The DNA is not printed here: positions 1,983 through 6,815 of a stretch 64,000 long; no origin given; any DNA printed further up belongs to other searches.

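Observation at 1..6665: metF / metV-like / mvhD-like / giant HdrL-like operon: an HdrABC-free methylene-THF reductase module with a built-in NAD(P)H (GltD/NfnB-like) entry domain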

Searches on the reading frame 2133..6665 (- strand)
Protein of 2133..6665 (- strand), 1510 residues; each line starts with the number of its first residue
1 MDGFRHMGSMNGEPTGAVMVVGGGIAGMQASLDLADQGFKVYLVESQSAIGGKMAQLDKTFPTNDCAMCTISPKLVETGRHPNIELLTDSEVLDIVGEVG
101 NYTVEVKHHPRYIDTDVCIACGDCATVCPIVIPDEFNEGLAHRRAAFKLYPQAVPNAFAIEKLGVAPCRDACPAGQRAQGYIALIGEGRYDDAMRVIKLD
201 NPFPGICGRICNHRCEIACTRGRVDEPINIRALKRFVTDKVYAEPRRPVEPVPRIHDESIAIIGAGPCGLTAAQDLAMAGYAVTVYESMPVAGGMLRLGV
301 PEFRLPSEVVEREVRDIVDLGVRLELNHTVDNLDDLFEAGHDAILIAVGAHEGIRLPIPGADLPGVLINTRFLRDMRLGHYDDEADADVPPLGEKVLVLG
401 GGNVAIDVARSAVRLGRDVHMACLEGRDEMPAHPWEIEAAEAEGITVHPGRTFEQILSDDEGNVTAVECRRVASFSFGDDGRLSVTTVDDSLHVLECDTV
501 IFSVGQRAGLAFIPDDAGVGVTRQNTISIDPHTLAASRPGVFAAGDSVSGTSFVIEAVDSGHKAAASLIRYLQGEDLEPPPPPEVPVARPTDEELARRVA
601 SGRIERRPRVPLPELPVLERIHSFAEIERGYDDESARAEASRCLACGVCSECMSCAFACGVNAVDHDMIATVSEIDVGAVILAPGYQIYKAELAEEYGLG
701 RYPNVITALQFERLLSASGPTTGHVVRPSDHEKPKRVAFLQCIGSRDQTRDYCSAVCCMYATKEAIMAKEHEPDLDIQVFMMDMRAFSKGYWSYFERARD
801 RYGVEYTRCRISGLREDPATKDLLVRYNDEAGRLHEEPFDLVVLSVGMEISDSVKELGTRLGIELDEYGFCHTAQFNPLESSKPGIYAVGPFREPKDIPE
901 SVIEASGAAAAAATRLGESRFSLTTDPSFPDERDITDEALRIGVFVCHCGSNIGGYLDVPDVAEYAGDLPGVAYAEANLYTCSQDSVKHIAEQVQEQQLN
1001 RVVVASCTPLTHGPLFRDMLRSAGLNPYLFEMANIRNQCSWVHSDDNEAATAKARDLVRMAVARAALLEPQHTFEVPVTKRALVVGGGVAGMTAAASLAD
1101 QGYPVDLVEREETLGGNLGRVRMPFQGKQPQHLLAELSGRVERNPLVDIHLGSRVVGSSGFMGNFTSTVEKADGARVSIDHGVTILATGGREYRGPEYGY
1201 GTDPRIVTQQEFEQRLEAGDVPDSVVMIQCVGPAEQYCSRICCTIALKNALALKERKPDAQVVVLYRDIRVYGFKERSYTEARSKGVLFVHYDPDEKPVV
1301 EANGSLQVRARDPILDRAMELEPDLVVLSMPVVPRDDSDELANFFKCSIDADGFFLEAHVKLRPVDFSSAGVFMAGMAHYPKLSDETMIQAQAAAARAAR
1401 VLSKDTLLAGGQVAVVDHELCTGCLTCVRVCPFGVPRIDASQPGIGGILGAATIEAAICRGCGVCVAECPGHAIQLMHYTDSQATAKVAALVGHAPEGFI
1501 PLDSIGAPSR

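Call 7: search_protein_families(library=pfam, proteins=[window:2133-6665:-], max_evalue=0.01)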
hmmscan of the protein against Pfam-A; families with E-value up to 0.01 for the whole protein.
window:2133-6665:- (1510 aa): 26 families (the best 25 are shown)
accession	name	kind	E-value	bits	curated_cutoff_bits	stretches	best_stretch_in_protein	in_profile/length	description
PF07992.20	Pyr_redox_2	-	4.2e-54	184.4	26.1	4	259-561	2-291/291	Pyridine nucleotide-disulphide oxidoreductase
PF13450.12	NAD_binding_8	-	1.2e-25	89.9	21.9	3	1084-1123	1-40/68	NAD(P)-binding Rossmann-like domain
PF14691.11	Fer4_20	-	2.1e-21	76.3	25.8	2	166-242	30-109/113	Dihydroprymidine dehydrogenase domain II, 4Fe-4S cluster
PF00070.33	Pyr_redox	-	1.2e-18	67.9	22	2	395-469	1-79/82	Pyridine nucleotide-disulphide oxidoreductase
PF12831.13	FAD_oxidored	-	2.4e-17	63.8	27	2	18-55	2-39/416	FAD dependent oxidoreductase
PF13738.12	Pyr_redox_3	-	7.1e-17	62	30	1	392-545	163-305/305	Pyridine nucleotide-disulphide oxidoreductase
PF01946.23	Thi4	-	7.8e-15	55.2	26.2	2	256-325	16-85/235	Thi4 family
PF01593.30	Amino_oxidase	-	1e-14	55.1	19.8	1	268-294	2-28/443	Flavin containing amine oxidoreductase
PF01266.30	DAO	-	8.2e-14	52.3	27.9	3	1082-1117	2-38/353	FAD dependent oxidoreductase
PF03486.20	HI0933_like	-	1.3e-13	51.4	50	3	18-55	3-40/244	HI0933-like protein Rossmann domain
PF00890.30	FAD_binding_2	-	8.9e-13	48.6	20.4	2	1082-1118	2-38/414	FAD binding domain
PF00037.32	Fer4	-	9.7e-12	44.6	21.1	3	1415-1435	2-22/24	4Fe-4S binding domain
PF01262.27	AlaDh_PNT_C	-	6.9e-11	42.4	23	1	7-67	20-77/214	Alanine dehydrogenase/PNT, C-terminal domain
PF01134.28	GIDA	-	2.8e-10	40.3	22.1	2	18-54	2-29/391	Glucose inhibited division protein A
PF01494.25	FAD_binding_3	-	8e-10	38.9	22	1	260-289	4-33/349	FAD binding domain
PF13187.11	Fer4_9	-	1.9e-07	31.5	27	1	1421-1474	2-52/52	4Fe-4S dicluster domain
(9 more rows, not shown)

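Call 8: search_protein_families(library=ncbifam, proteins=[window:2133-6665:-], max_evalue=0.01)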
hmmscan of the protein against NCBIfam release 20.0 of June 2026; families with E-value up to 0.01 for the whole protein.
window:2133-6665:- (1510 aa): 198 families (the best 25 are shown)
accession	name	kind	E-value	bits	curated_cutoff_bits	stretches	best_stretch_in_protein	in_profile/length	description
NF040770.1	hetero_SS_HdrA2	exception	7.1e-285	947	1100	4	645-917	286-561/777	CoB-CoM heterodisulfide reductase HdrA2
NF041778.1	hetero_SS_HdrA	equivalog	2.5e-208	693.6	1400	4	1176-1492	323-651/771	ferredoxin:CoB-CoM heterodisulfide reductase subunit HdrA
NF041891.1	hdrA_Methbact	equivalog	1.3e-196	655.2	1300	5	1176-1492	310-636/762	ferredoxin:CoB-CoM heterodisulfide reductase subunit HdrA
NF009410.0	PRK12771.1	subfamily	2.2e-146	488.7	516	3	165-667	47-532/566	NAD(P)-binding protein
NF009454.0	PRK12814.1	equivalog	3.7e-110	369.2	916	1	166-656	102-581/657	putative NADPH-dependent glutamate synthase small subunit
TIGR01316.1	gltA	equivalog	9.4e-100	334.5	471.75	2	166-572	36-449/449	NADPH-dependent glutamate synthase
NF010590.0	PRK13984.1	equivalog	2.6e-97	326.4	946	2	166-575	196-609/611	putative oxidoreductase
NF009414.0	PRK12778.1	equivalog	5e-94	316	1103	2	167-573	338-750/752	bifunctional dihydroorotate dehydrogenase B NAD binding subunit/NADPH-dependent glutamate synthase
TIGR03315.1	Se_ygfK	equivalog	6.7e-81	272.1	835.3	2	160-654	439-895/1012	putative selenate reductase subunit YgfK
TIGR01318.1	gltD_gamma_fam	subfamily_domain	2.3e-74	250.7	482.95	2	164-573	46-466/467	glutamate synthase, small subunit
NF009413.0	PRK12775.1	equivalog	5.5e-69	233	1895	1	168-574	341-756/1006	putative trifunctional 2-polyprenylphenol hydroxylase/glutamate synthase subunit beta/ferritin domain-containing protein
TIGR01317.1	GOGAT_sm_gam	subfamily_domain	2.5e-64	217.9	447.7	1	164-576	48-482/485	glutamate synthase small subunit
NF009409.0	PRK12770.1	subfamily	2e-63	214.6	343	1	256-575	17-353/360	putative glutamate synthase subunit beta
NF009408.0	PRK12769.1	equivalog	1e-62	212.2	1003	3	168-574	236-653/659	formate-dependent uric acid utilization protein AegA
NF009415.0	PRK12779.1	equivalog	1.2e-58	198.8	1519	1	169-570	211-624/944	putative bifunctional glutamate synthase subunit beta/2-polyprenylphenol hydroxylase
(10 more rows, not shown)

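Call 14: find_homologous_proteins(query=window:2133-6665:-, max_evalue=1e-20)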
Query window:2133-6665:- (1510 aa): 7998 proteins with E <= 1e-20 among 8000 candidates; the best 120 are listed.
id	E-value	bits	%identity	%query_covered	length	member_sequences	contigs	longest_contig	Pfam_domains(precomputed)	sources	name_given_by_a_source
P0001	0.0e+0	3466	100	100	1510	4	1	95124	PF13241.13,PF13450.13,PF07992.21,PF12837.13,PF00070.34,PF03486.21,PF12838.13,PF01134.29,PF01494.26,PF12831.14,PF01946.24,PF01266.31,PF01593.31,PF14691.12,PF00890.31,PF00037.33,PF13738.13,PF01262.28,PF13237.12,PF13187.12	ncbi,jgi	jgi:heterodisulfide reductase subunit A-like polyferredoxin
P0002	0.0e+0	2866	82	99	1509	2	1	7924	PF13241.13,PF13450.13,PF07992.21,PF12837.13,PF00070.34,PF03486.21,PF13484.12,PF12838.13,PF01134.29,PF01494.26,PF12831.14,PF01946.24,PF01266.31,PF01593.31,PF12797.13,PF14691.12,PF00890.31,PF00037.33,PF13738.13,PF01262.28,PF13237.12,PF13183.12,PF13187.12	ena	-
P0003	0.0e+0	2730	78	99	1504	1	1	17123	PF13241.13,PF13450.13,PF07992.21,PF12837.13,PF00070.34,PF03486.21,PF12838.13,PF01134.29,PF01494.26,PF12831.14,PF01946.24,PF01266.31,PF01593.31,PF14691.12,PF00890.31,PF00037.33,PF13738.13,PF01262.28,PF13237.12,PF13183.12,PF13187.12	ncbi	-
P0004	0.0e+0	2695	78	98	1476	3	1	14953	PF13241.13,PF13450.13,PF07992.21,PF12837.13,PF00070.34,PF03486.21,PF12838.13,PF01494.26,PF12831.14,PF01946.24,PF01266.31,PF01593.31,PF14691.12,PF00890.31,PF00037.33,PF13738.13,PF01262.28,PF13237.12,PF13183.12,PF13187.12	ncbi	-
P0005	0.0e+0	2680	77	99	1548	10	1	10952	PF13450.13,PF07992.21,PF12837.13,PF00070.34,PF03486.21,PF12838.13,PF01134.29,PF01494.26,PF12831.14,PF01946.24,PF01266.31,PF01593.31,PF14691.12,PF00890.31,PF00037.33,PF13738.13,PF01262.28,PF13237.12,PF13183.12,PF13187.12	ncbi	-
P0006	0.0e+0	2633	75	99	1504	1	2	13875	PF13241.13,PF13450.13,PF07992.21,PF12837.13,PF00070.34,PF03486.21,PF12838.13,PF13454.13,PF01134.29,PF01494.26,PF12831.14,PF01946.24,PF01266.31,PF01593.31,PF12797.13,PF14691.12,PF00890.31,PF00037.33,PF13738.13,PF01262.28,PF13237.12,PF13187.12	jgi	jgi:heterodisulfide reductase subunit A-like polyferredoxin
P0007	0.0e+0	2622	75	99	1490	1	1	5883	PF13241.13,PF13450.13,PF07992.21,PF12837.13,PF00070.34,PF03486.21,PF12838.13,PF13454.13,PF01134.29,PF01494.26,PF12831.14,PF01946.24,PF01266.31,PF01593.31,PF12797.13,PF14691.12,PF00890.31,PF00037.33,PF13738.13,PF01262.28,PF13237.12,PF13187.12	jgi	jgi:heterodisulfide reductase subunit A-like polyferredoxin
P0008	0.0e+0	2621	75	99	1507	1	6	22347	PF13241.13,PF13450.13,PF07992.21,PF12837.13,PF00070.34,PF03486.21,PF12838.13,PF01134.29,PF01494.26,PF12831.14,PF01946.24,PF01266.31,PF01593.31,PF12797.13,PF14691.12,PF00890.31,PF00037.33,PF13738.13,PF01262.28,PF13237.12,PF13187.12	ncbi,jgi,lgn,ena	jgi:heterodisulfide reductase subunit A-like polyferredoxin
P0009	0.0e+0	2620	75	99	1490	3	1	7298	PF13241.13,PF13450.13,PF07992.21,PF12837.13,PF00070.34,PF03486.21,PF12838.13,PF13454.13,PF01134.29,PF01494.26,PF12831.14,PF01946.24,PF01266.31,PF01593.31,PF12797.13,PF14691.12,PF00890.31,PF00037.33,PF13738.13,PF01262.28,PF13237.12,PF13187.12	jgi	jgi:heterodisulfide reductase subunit A-like polyferredoxin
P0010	0.0e+0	2616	75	99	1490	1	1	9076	PF13241.13,PF13450.13,PF07992.21,PF12837.13,PF00070.34,PF03486.21,PF12838.13,PF13454.13,PF01134.29,PF01494.26,PF12831.14,PF01946.24,PF01266.31,PF01593.31,PF12797.13,PF14691.12,PF00890.31,PF00037.33,PF13738.13,PF01262.28,PF13237.12,PF13187.12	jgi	jgi:heterodisulfide reductase subunit A-like polyferredoxin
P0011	0.0e+0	2610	75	99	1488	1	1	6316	PF13241.13,PF13450.13,PF07992.21,PF12837.13,PF00070.34,PF03486.21,PF13484.12,PF12838.13,PF01134.29,PF01494.26,PF12831.14,PF01946.24,PF01266.31,PF01593.31,PF12797.13,PF14691.12,PF00890.31,PF00037.33,PF13738.13,PF01262.28,PF13237.12,PF13187.12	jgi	jgi:heterodisulfide reductase subunit A-like polyferredoxin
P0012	0.0e+0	2610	75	99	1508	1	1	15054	PF13241.13,PF13450.13,PF07992.21,PF12837.13,PF00070.34,PF03486.21,PF12838.13,PF13454.13,PF01134.29,PF01494.26,PF12831.14,PF01946.24,PF01266.31,PF01593.31,PF12797.13,PF14691.12,PF00890.31,PF00037.33,PF13738.13,PF01262.28,PF13237.12,PF13183.12,PF13187.12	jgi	jgi:heterodisulfide reductase subunit A-like polyferredoxin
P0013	0.0e+0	2609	75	99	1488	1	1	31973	PF13241.13,PF13450.13,PF07992.21,PF12837.13,PF00070.34,PF03486.21,PF12838.13,PF13454.13,PF01134.29,PF01494.26,PF12831.14,PF01946.24,PF01266.31,PF01593.31,PF12797.13,PF14691.12,PF00890.31,PF00037.33,PF13738.13,PF01262.28,PF13237.12,PF13187.12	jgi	-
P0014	0.0e+0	2609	76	99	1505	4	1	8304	PF13241.13,PF13450.13,PF07992.21,PF12837.13,PF00070.34,PF03486.21,PF01266.31,PF14691.12,PF00890.31,PF13738.13,PF13237.12,PF02737.25,PF12838.13,PF13454.13,PF01134.29,PF01494.26,PF12831.14,PF01946.24,PF01593.31,PF12797.13,PF00037.33,PF01262.28,PF13183.12,PF13187.12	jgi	-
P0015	0.0e+0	2607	75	98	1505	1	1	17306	PF13241.13,PF13450.13,PF07992.21,PF12837.13,PF00070.34,PF03486.21,PF12838.13,PF13454.13,PF01134.29,PF01494.26,PF12831.14,PF01946.24,PF01266.31,PF01593.31,PF12797.13,PF14691.12,PF00890.31,PF00037.33,PF13738.13,PF01262.28,PF13237.12,PF13183.12,PF13187.12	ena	-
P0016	0.0e+0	2607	75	98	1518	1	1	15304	PF14697.12,PF13241.13,PF13450.13,PF07992.21,PF12837.13,PF00070.34,PF03486.21,PF01266.31,PF14691.12,PF00890.31,PF13738.13,PF13237.12,PF12838.13,PF13454.13,PF01134.29,PF01494.26,PF12831.14,PF01946.24,PF01593.31,PF12797.13,PF00037.33,PF01262.28,PF13183.12,PF13187.12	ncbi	-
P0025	0.0e+0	2594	74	99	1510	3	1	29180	PF13241.13,PF13450.13,PF07992.21,PF12837.13,PF00070.34,PF03486.21,PF12838.13,PF01134.29,PF01494.26,PF12831.14,PF01946.24,PF01266.31,PF01593.31,PF14691.12,PF00890.31,PF00037.33,PF13738.13,PF01262.28,PF13237.12,PF13187.12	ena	-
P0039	0.0e+0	2558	73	98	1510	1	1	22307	PF14697.12,PF13241.13,PF13450.13,PF07992.21,PF12837.13,PF00070.34,PF03486.21,PF12838.13,PF13454.13,PF01134.29,PF01494.26,PF12831.14,PF01946.24,PF01266.31,PF01593.31,PF12797.13,PF14691.12,PF00890.31,PF00037.33,PF13738.13,PF01262.28,PF13237.12,PF13187.12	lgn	-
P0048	0.0e+0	2532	72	99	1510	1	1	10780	PF13241.13,PF13450.13,PF07992.21,PF12837.13,PF00070.34,PF03486.21,PF12838.13,PF13454.13,PF01134.29,PF01494.26,PF12831.14,PF01946.24,PF01266.31,PF01593.31,PF12797.13,PF14691.12,PF00890.31,PF00037.33,PF13738.13,PF01262.28,PF13237.12,PF13187.12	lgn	-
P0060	0.0e+0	2490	71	99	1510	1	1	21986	PF14697.12,PF13241.13,PF13450.13,PF07992.21,PF12837.13,PF00070.34,PF03486.21,PF12838.13,PF13454.13,PF01134.29,PF01494.26,PF12831.14,PF01946.24,PF01266.31,PF01593.31,PF14691.12,PF00890.31,PF00037.33,PF13738.13,PF01262.28,PF13237.12,PF13183.12,PF13187.12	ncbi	-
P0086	0.0e+0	2429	70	99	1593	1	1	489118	PF13241.13,PF13450.13,PF02662.22,PF07992.21,PF12837.13,PF00070.34,PF03486.21,PF12838.13,PF13454.13,PF01134.29,PF01494.26,PF12831.14,PF01946.24,PF01266.31,PF01593.31,PF14691.12,PF00890.31,PF00037.33,PF13738.13,PF01262.28,PF13237.12,PF13187.12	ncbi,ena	-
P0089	0.0e+0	2427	70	97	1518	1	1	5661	PF13241.13,PF13450.13,PF07992.21,PF12837.13,PF00070.34,PF03486.21,PF12838.13,PF13454.13,PF01134.29,PF01494.26,PF12831.14,PF01946.24,PF01266.31,PF01593.31,PF14691.12,PF00890.31,PF00037.33,PF13738.13,PF01262.28,PF13237.12,PF13183.12,PF13187.12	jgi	jgi:heterodisulfide reductase subunit A-like polyferredoxin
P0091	0.0e+0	2424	69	98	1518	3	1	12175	PF13241.13,PF13450.13,PF07992.21,PF12837.13,PF00070.34,PF03486.21,PF12838.13,PF01134.29,PF01494.26,PF12831.14,PF01946.24,PF01266.31,PF01593.31,PF12797.13,PF14691.12,PF00890.31,PF00037.33,PF13738.13,PF01262.28,PF13237.12,PF13183.12,PF13187.12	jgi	jgi:heterodisulfide reductase subunit A-like polyferredoxin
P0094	0.0e+0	2422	70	98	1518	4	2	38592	PF13241.13,PF13450.13,PF07992.21,PF00070.34,PF03486.21,PF12838.13,PF13454.13,PF01134.29,PF01494.26,PF12831.14,PF01946.24,PF01266.31,PF01593.31,PF14691.12,PF00890.31,PF00037.33,PF13738.13,PF01262.28,PF13183.12,PF13187.12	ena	-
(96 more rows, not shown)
